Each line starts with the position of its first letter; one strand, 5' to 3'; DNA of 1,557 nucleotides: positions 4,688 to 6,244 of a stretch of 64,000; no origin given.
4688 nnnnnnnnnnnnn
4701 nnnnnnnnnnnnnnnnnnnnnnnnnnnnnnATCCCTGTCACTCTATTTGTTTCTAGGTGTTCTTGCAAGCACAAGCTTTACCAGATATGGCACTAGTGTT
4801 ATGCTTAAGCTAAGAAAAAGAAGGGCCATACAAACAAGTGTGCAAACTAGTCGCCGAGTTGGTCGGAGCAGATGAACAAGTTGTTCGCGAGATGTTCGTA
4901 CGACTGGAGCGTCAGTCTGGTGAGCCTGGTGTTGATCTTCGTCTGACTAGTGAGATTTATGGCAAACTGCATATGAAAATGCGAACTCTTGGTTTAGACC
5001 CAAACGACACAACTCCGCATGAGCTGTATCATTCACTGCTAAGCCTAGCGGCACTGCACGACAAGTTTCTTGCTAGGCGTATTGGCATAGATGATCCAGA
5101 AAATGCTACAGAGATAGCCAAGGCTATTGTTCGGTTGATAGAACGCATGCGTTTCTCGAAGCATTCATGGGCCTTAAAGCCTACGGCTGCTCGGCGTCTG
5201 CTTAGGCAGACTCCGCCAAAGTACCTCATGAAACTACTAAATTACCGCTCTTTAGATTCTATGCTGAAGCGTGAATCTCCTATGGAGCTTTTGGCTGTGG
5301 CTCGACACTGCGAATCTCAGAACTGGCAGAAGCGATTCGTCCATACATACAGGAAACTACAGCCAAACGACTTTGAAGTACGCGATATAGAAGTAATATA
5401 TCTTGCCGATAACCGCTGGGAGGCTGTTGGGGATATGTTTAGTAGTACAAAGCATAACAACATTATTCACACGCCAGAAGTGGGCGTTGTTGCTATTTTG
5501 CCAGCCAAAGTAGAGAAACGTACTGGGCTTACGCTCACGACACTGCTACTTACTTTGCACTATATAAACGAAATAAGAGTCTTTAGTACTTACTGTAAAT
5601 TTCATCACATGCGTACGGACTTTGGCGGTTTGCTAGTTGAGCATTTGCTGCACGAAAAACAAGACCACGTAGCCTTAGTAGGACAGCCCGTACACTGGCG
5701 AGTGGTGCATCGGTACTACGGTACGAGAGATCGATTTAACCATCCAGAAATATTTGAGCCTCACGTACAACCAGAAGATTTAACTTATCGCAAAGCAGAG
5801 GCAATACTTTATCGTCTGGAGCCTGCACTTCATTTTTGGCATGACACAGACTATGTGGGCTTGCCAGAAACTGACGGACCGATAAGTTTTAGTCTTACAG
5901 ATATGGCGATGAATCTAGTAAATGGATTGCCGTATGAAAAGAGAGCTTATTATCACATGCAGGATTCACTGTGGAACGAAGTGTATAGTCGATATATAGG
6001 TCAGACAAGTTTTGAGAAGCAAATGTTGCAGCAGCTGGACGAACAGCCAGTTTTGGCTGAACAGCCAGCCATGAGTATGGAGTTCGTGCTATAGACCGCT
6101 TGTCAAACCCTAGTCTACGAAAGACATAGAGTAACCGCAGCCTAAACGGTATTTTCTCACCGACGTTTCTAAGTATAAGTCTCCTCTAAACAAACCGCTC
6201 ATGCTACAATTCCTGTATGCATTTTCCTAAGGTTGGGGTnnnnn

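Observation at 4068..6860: Divergent pair of unannotatable proteins next to a LOG/TIGR00725 (SLOG) Rossmann protein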

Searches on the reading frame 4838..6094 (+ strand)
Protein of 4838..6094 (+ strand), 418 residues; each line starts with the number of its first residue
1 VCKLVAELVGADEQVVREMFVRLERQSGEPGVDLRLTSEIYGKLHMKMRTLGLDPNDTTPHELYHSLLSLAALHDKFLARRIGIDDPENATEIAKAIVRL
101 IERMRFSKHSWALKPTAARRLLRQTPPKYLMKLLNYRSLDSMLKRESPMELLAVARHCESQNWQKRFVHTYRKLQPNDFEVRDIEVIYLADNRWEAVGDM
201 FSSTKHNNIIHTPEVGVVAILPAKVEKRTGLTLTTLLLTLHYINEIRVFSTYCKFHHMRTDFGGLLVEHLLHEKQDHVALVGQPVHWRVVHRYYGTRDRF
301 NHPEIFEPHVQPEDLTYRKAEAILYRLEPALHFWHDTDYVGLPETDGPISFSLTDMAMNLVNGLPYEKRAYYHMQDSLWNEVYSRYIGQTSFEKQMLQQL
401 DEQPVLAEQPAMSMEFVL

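Call 3: search_protein_families(library=pfam, proteins=[window:4838-6094:+], max_evalue=1)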
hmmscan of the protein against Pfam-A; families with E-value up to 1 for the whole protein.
window:4838-6094:+ (418 aa): 0 families

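Call 4: search_protein_families(library=ncbifam, proteins=[window:4838-6094:+], max_evalue=1)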
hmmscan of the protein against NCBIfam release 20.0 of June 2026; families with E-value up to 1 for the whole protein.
window:4838-6094:+ (418 aa): 0 families

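Call 5: search_protein_families(library=padloc, proteins=[window:4838-6094:+], max_evalue=1)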
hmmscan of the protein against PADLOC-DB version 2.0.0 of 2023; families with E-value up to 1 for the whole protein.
window:4838-6094:+ (418 aa): 0 families

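Call 6: find_homologous_proteins(query=window:4838-6094:+)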
Query window:4838-6094:+ (418 aa): 1409 proteins with E <= 0.001 among 8000 candidates; the best 120 are listed.
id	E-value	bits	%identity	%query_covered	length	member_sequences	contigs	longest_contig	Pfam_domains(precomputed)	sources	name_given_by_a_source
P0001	7.0e-285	962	100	100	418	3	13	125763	-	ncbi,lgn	-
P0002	4.7e-229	779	78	100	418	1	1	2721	-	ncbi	-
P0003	1.1e-221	754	77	100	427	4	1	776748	-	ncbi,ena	-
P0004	3.4e-220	749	77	100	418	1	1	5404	-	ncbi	-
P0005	1.3e-219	748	76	100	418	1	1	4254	-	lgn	-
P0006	4.0e-207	706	72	100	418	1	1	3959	-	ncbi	-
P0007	1.1e-201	688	71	100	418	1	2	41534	-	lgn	-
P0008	3.6e-200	683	68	100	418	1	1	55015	-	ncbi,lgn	-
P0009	2.0e-196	671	69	100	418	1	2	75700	-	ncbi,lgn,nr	ncbi:MAG TPA: hypothetical protein VLE74_04470 [Candidatus Saccharimonadales bacterium]|nr:hypotheti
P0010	1.6e-193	662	66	98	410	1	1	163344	-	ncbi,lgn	-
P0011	3.9e-192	657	66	100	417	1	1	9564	-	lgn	-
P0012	2.0e-191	655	67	100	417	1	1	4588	-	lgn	-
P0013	2.1e-190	651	66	100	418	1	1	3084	-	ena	-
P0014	1.2e-188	645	76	85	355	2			-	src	-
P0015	1.8e-188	645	64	100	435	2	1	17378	-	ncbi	-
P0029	4.9e-171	588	59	100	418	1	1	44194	-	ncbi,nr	ncbi:MAG TPA: hypothetical protein VM124_01385 [Candidatus Limnocylindrales bacterium]|nr:hypothetic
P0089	2.5e-131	457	48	99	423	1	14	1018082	-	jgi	jgi:hypothetical protein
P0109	1.9e-129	451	48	98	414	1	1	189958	-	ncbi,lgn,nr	ncbi:MAG: hypothetical protein U5L95_03430 [Candidatus Saccharibacteria bacterium]|nr:hypothetical p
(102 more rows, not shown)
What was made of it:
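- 4838..6094 (+): X: a 418-aa protein of a large uncharacterised family known from Saccharibacteria-type genomes. It has no known fold and is the partner of LOG-type proteins. More than 1400 homologues of about 418 aa (call 6).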

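Call 8: find_encoding_contigs(protein=P0089, flank=6000, max_places=2)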
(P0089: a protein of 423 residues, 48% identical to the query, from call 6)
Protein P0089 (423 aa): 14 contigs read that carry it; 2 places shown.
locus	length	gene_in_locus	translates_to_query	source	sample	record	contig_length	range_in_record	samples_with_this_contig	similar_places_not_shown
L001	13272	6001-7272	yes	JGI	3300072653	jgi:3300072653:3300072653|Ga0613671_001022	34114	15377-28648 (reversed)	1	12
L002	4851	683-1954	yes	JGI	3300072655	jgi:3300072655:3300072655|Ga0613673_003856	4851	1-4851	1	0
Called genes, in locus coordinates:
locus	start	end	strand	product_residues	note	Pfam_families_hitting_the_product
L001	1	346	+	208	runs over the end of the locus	PF00834:Ribul_P_3_epim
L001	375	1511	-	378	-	PF00574:CLP_protease (weak), PF25145:NfeD1b_N, PF01343:Peptidase_S49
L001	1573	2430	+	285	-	PF00456:Transketolase_N, PF13292:DXP_synthase_N, PF00676:E1_dh, PF09364:XFP_N (weak)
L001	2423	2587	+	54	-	-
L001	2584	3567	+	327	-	PF02779:Transket_pyr, PF02780:Transketolase_C, PF22613:Transketolase_C_1 (weak)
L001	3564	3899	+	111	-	-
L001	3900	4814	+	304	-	PF01116:F_bP_aldolase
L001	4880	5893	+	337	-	PF00294:PfkB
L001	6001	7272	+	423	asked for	-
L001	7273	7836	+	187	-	PF18306:LDcluster4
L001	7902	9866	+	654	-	PF00270:DEAD (faint), PF04851:ResIII, PF17757:UvrB_inter, PF27431:UvrB_3rd, PF00271:Helicase_C, PF12344:UvrB, PF02151:UVR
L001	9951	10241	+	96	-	PF02686:GatC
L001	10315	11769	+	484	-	PF01425:Amidase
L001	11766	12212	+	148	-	-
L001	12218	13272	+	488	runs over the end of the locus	PF02934:GatB_N, PF02637:GatB_Yqey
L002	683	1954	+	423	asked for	-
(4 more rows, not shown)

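Call 9: find_encoding_contigs(protein=P0109, flank=6000, max_places=2)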
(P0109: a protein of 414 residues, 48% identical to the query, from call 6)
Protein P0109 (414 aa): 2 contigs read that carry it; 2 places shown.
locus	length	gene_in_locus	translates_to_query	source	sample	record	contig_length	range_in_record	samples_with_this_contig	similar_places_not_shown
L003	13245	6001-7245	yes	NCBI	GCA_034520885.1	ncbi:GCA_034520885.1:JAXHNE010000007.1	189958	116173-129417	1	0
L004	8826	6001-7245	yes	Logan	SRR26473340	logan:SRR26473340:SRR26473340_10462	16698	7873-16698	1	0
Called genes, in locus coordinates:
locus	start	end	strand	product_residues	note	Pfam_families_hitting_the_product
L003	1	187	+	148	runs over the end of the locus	PF02502:LacAB_rpiB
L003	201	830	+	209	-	PF00834:Ribul_P_3_epim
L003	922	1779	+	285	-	PF13292:DXP_synthase_N, PF00456:Transketolase_N, PF00676:E1_dh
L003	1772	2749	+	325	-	PF02779:Transket_pyr, PF02780:Transketolase_C, PF22613:Transketolase_C_1 (weak)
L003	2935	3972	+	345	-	PF00274:Glycolytic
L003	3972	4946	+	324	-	PF00294:PfkB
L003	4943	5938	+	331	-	PF00294:PfkB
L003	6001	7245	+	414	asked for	-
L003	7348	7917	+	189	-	PF18306:LDcluster4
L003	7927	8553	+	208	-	-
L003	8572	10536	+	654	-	PF00270:DEAD (faint), PF04851:ResIII, PF17757:UvrB_inter, PF27431:UvrB_3rd, PF00271:Helicase_C, PF12344:UvrB, PF02151:UVR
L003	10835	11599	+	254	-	-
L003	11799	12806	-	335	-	-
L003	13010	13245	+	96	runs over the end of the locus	PF02686:GatC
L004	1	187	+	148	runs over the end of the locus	PF02502:LacAB_rpiB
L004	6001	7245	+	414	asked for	-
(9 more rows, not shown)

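Call 10: find_encoding_contigs(protein=P0029, flank=6000, max_places=2)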
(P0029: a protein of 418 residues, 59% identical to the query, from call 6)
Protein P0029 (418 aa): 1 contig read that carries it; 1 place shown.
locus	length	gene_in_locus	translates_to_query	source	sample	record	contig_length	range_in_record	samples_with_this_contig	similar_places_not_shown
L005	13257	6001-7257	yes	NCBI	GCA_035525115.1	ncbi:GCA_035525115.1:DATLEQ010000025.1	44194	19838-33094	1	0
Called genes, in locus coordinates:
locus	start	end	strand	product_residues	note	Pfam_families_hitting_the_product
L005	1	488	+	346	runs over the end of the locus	PF00044:Gp_dh_N, PF02800:Gp_dh_C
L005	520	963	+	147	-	PF02502:LacAB_rpiB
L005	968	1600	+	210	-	PF00834:Ribul_P_3_epim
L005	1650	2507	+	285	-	PF13292:DXP_synthase_N, PF00456:Transketolase_N, PF00676:E1_dh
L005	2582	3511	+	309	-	PF02779:Transket_pyr, PF02780:Transketolase_C, PF22613:Transketolase_C_1 (weak)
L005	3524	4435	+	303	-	PF01116:F_bP_aldolase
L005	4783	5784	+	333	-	PF00294:PfkB, PF08543:Phos_pyr_kin (faint)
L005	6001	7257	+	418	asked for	-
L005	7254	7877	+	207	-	PF18306:LDcluster4, PF03641:Lysine_decarbox (weak)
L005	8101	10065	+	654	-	PF00270:DEAD (faint), PF04851:ResIII, PF17757:UvrB_inter, PF27431:UvrB_3rd, PF00271:Helicase_C, PF12344:UvrB, PF02151:UVR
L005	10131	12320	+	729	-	PF01935:DUF87 (weak), PF10412:TrwB_AAD_bind (faint)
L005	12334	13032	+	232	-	-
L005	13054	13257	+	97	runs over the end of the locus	PF02686:GatC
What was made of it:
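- The same block is seen in three genomes, with 418 aa then LDcluster4 (calls 8-10).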

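Call 25: predict_structure(alignment_id=A1)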
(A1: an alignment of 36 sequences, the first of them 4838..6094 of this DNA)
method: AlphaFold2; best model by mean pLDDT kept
length: 418 residues; sequences in the alignment: 36
mean_pLDDT: 78.3   pTM: 0.77
mean pLDDT of the five models: 78.3, 76.6, 76.4, 74.5, 71.3
residues with pLDDT >= 90: 154; 70-90: 153; 50-70: 60; < 50: 51
segments of 3 or more residues with pLDDT < 50: 274-276, 278-283, 291-310, 399-418
pLDDT, mean of each block of 10 residues (from residue 1): 71 79 74 68 85 88 93 95 90 93 87 95 96 95 95 93 93 92 92 86 81 93 80 93 88 82 84 52 50 43 41 70 85 73 65 89 87 71 66 54 38 33
secondary structure, 60 per line:
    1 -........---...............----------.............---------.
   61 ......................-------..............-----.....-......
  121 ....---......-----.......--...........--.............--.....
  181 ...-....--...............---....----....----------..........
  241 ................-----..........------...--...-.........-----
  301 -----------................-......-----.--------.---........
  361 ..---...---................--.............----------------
elements in order: H2-9 H13-27 H38-50 H60-82 H90-103 E109-113 H115-124 H128-133 H139-145 H148-158 H161-173 E179-183 E185-188 H191-205 E209-212 E217-220 H231-256 H262-271 E278-280 E283-285 H287-295 H312-327 H329-334 H353-362 H372-387 H390-402
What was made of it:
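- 4838..6094 (+): AF2 model with pLDDT 78 and pTM 0.77 (call 25).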

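Call 26: search_protein_representatives(alignment_id=A1)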
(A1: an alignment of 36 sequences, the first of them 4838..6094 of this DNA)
Query: 36 sequences, 418 profile positions. Proteins with E-value up to 0.001 (for the whole library): 920; up to 1e-10: 752; up to 1e-30: 485. The best 150 are listed.
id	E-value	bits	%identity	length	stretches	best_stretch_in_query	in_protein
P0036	2.1e-191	653.0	-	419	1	1-418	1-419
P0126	1.1e-166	571.5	-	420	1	1-408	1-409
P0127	1.1e-152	525.4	-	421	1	1-407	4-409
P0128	3.5e-152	523.8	-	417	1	1-408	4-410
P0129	3.0e-149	514.1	-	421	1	1-406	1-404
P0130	4.6e-147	506.9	-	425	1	1-414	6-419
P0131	1.5e-145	502.0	-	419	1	1-406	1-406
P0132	2.9e-144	497.7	-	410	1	1-408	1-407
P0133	4.9e-144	496.9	-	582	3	1-410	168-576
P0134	1.4e-142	492.2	-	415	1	1-407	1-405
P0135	3.2e-142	491.0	-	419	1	1-411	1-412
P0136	4.7e-141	487.1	-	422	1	1-410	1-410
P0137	6.1e-140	483.4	-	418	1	1-406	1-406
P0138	1.1e-138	479.4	-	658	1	1-410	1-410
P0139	2.0e-138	478.5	-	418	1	4-410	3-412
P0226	1.9e-86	307.3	-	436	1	1-409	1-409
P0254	4.1e-80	286.4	-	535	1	1-370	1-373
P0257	1.0e-79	285.1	-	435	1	50-404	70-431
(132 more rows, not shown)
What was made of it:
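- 4838..6094 (+): 920 clusters at 50% identity (call 26).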

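Call 28: search_protein_families(library=pfam, proteins=[P0138, P0133, P0254, P0257, P0226], max_evalue=0.01)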
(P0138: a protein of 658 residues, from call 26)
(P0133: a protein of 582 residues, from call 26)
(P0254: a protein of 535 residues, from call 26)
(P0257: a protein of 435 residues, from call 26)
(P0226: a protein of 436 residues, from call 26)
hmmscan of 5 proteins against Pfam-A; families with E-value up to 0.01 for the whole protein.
P0138 (658 aa): 3 families
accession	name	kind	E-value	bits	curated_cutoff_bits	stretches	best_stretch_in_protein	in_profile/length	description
PF03641.19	Lysine_decarbox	-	1.4e-32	113.1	27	1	505-634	1-129/131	Possible lysine decarboxylase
PF18306.6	LDcluster4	-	3.2e-15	56.5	26.3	1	462-573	2-111/151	SLOG cluster4 family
PF02481.21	DNA_processg_A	-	0.0039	16.8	29.6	1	455-521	38-102/212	DNA recombination-mediator protein A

P0133 (582 aa): 0 families

P0254 (535 aa): 0 families

P0257 (435 aa): 0 families

P0226 (436 aa): 0 families

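Call 31: fold_search(model_id=the predicted structure, library=pdb)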
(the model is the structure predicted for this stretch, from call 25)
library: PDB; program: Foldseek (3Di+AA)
matches with E <= 10: 118; with E <= 0.001: 0
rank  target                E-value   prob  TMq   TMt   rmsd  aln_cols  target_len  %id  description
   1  5i7d_A                9.5e-01  0.04  0.09  0.09  46.0       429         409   13  Crystal Structure of srGAP2 F-BARx WT Form-2 (released 2017-08-30)
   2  6mgv_A                9.9e-01  0.02  0.10  0.08  25.1       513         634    9  Structure of mechanically activated ion channel OSCA1.2 in nanodisc (released 2018-11-14)
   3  5has_B                1.0e+00  0.03  0.10  0.11  28.5       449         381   10  Crystal structure of the N-terminal DCB-HUS domain of T. terrestris Sec7 (released 2016-01-27)
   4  5has_D                1.2e+00  0.02  0.09  0.11  28.7       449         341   10  Crystal structure of the N-terminal DCB-HUS domain of T. terrestris Sec7 (released 2016-01-27)
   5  8iwo_A                1.7e+00  0.02  0.11  0.06  25.8       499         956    9  The rice Na+/H+ antiporter SOS1 in an auto-inhibited state (released 2023-11-22)
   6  5cm9_B                1.7e+00  0.01  0.08  0.08  25.3       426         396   13  Structural Basis for the Selectivity of Guanine Nucleotide Exchange Factors for the small G-protein Ral (released 2016-01-13)
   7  7nmq                  1.7e+00  0.02  0.09  0.10  28.0       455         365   10  Bacillus cereus HblL1 toxin component (released 2021-04-07)
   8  7p5m_A                2.0e+00  0.01  0.08  0.08  31.2       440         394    9  Cryo-EM structure of human TTYH2 in lipid nanodiscs (released 2021-08-11)
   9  9g71_A                2.2e+00  0.01  0.08  0.08  29.9       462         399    9  Cryo-EM structure of TTYH2 in complex with lipids in GDN (released 2025-05-21)
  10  7ar9_N                2.3e+00  0.02  0.12  0.13  22.2       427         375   11  Cryo-EM structure of Polytomella Complex-I (membrane arm) (released 2021-12-08)
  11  9rhg_A                2.4e+00  0.02  0.11  0.13  22.0       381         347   11  FZD7 in complex with negative allosteric modulator C407 (released 2025-12-24)
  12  5hzk_B                2.4e+00  0.01  0.09  0.08  23.3       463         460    9  Crystal structure of photoinhibitable Intersectin1 containing wildtype LOV2 domain in complex with Cdc42 (released 2016-12-21)
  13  6fws_A                2.4e+00  0.01  0.10  0.07  24.4       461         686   10  Structure of DinG in complex with ssDNA and ADPBeF (released 2018-12-19)
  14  8zqe_R                2.5e+00  0.03  0.11  0.15  23.6       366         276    9  Cryo-EM structure of the GPR15L(C11)-bound GPR15 complex (released 2024-07-10)
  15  8j9n_B                2.5e+00  0.02  0.11  0.11  24.8       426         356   10  Gq bound FZD1 in ligand-free state (released 2024-01-17)
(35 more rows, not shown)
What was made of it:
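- Tried and rejected: Foldseek of the X model against PDB: best E 0.95, TM about 0.1 (call 31).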

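Call 38: search_solved_structures(query=A1, max_evalue=10, show_alignments=2)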
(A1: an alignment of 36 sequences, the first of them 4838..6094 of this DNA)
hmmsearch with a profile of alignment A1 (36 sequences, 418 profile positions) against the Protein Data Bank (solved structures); distinct sequences matched with E-value up to 10: 1.
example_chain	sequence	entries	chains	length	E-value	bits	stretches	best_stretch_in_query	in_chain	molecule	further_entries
2jvf_A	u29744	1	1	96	0.18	14.1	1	37-106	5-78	de novo protein M7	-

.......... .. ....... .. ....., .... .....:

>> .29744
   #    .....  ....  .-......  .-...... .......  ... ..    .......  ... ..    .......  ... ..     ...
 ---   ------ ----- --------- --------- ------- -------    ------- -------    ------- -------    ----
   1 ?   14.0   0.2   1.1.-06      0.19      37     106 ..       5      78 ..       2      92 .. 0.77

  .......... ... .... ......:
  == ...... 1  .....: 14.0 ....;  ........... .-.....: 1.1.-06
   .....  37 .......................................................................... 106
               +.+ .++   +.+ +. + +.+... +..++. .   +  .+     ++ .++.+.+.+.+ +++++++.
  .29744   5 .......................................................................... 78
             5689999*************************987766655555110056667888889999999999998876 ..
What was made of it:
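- Tried and rejected: The X family profile against PDB sequences returned only a de novo protein at E 0.18 (call 38).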

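Call 39: find_related_loci(query=A1, collection=genome_contigs, flank=6000)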
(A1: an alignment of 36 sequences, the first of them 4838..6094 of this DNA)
Query A1 (418 aa) in genome_contigs; peptide patterns used: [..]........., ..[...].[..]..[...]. (x = any residue, [..] = any of these).
304 stretches matched a pattern; 274 encode a relative of the query (tblastn E <= 1e-3); the best 80 are kept; 80 distinct loci.
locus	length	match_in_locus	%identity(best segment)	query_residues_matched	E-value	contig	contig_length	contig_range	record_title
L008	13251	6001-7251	77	1-417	0e+0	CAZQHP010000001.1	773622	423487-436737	MAG TPA_asm: uncultured Candidatus Saccharibacteria bacterium isolate SRP178908_co1_46 genome assembly, contig: NODE_2_l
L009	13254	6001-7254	67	1-418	0e+0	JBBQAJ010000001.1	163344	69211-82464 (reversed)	MAG: Candidatus Saccharimonadales bacterium isolate Co_metawrap_1474 Cmw_1474_k141_17040568_length_163344_cov_15.9996, w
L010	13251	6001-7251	69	1-417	0e+0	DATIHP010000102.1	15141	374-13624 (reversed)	MAG TPA_asm: Candidatus Saccharimonadales bacterium isolate SMAG_U15641 k141_400555, whole genome shotgun sequence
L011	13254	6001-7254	67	1-418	0e+0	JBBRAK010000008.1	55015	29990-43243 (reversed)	MAG: Candidatus Saccharimonadales bacterium isolate Co_metawrap_2292 Cmw_2292_k141_12039156_length_55015_cov_12.0000, wh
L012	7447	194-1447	64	1-418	0e+0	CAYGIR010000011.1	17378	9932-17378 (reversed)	MAG TPA_asm: uncultured Candidatus Saccharibacteria bacterium isolate ERP113451_co1_98 genome assembly, contig: NODE_378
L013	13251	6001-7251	58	1-417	2e-170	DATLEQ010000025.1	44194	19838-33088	MAG TPA_asm: Candidatus Limnocylindrales bacterium isolate SMAG_U14380 k141_239772, whole genome shotgun sequence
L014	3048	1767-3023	58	1-418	2e-178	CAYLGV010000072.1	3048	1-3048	MAG TPA_asm: uncultured Candidatus Saccharibacteria bacterium isolate SRP296810_co1_372 genome assembly, contig: NODE_49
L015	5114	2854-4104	58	1-417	2e-171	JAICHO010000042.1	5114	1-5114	MAG: Candidatus Saccharibacteria bacterium isolate GZL_FP_2_bin.7 k141_3343083_length_5114_cov_10.0000, whole genome sho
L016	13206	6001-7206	58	1-402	4e-164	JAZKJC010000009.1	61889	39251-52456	MAG: Patescibacteria group bacterium isolate ADI_DC_SW_02_SPN_11032020-bin081_1 DCSW02SPN_B081_1_000000000009, whole gen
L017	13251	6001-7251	54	1-417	1e-156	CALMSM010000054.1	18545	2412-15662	MAG TPA_asm: uncultured Candidatus Saccharibacteria bacterium isolate SRR6158316_bin.85_CONCOCT_v1.1_MAG genome assembly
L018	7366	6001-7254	56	1-418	7e-156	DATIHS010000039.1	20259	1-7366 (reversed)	MAG TPA_asm: Patescibacteria group bacterium isolate SMAG_U15644 k141_772240, whole genome shotgun sequence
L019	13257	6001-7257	56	1-418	1e-155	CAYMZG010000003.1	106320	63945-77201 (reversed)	MAG TPA_asm: uncultured Candidatus Saccharibacteria bacterium isolate SRP298887_co1_121 genome assembly, contig: NODE_75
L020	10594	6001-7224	48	1-408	2e-138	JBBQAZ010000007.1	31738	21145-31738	MAG: Candidatus Saccharimonadales bacterium isolate Co_metawrap_1416 Cmw_1416_k141_25374815_length_31738_cov_8.0000, who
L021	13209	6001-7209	50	1-403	1e-137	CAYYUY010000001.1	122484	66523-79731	MAG TPA_asm: uncultured Candidatus Saccharibacteria bacterium isolate SRP193066_co1_2 genome assembly, contig: NODE_199_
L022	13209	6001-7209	49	1-403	1e-137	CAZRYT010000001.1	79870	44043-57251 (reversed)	MAG TPA_asm: uncultured Candidatus Saccharibacteria bacterium isolate SRP200132_co1_329 genome assembly, contig: NODE_38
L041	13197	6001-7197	47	1-400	8e-125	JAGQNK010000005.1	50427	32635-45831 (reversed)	MAG: Candidatus Saccharibacteria bacterium isolate HKST-UBA66 2008_14555, whole genome shotgun sequence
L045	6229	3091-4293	45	1-401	4e-123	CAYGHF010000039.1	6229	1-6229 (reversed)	MAG TPA_asm: uncultured Candidatus Saccharimonas sp. isolate ERP113451_co3_278 genome assembly, contig: NODE_11847_lengt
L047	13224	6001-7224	45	1-408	2e-122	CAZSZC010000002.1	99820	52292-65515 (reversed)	MAG TPA_asm: uncultured Candidatus Saccharibacteria bacterium isolate SRP298887_co1_348 genome assembly, contig: NODE_84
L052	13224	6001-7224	45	1-412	4e-121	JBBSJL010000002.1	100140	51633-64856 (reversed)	MAG: Candidatus Saccharimonadales bacterium isolate LS4_metabat2.004 LS4_metabat2.004_K_779825_L_100140_cov_12.0000, who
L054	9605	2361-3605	44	1-414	1e-120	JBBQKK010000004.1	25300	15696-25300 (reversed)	MAG: Candidatus Saccharimonadales bacterium isolate Co_metawrap_609 Cmw_609_k141_10584829_length_25300_cov_10.7286, whol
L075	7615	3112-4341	44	1-409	9e-117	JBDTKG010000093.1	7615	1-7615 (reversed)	MAG: Candidatus Saccharimonadales bacterium isolate cluster2_bin.71 k127_5782225, whole genome shotgun sequence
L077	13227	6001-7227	43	1-409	9e-117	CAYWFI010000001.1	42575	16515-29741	MAG TPA_asm: uncultured Candidatus Saccharibacteria bacterium isolate SRP344714_co2_289 genome assembly, contig: NODE_21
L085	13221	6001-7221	43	4-409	7e-116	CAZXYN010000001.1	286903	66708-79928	MAG TPA_asm: uncultured Candidatus Saccharibacteria bacterium isolate SRP344714_co2_374 genome assembly, contig: NODE_61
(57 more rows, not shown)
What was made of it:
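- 4838..6094 (+): 274 GTDB species genomes (call 39).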
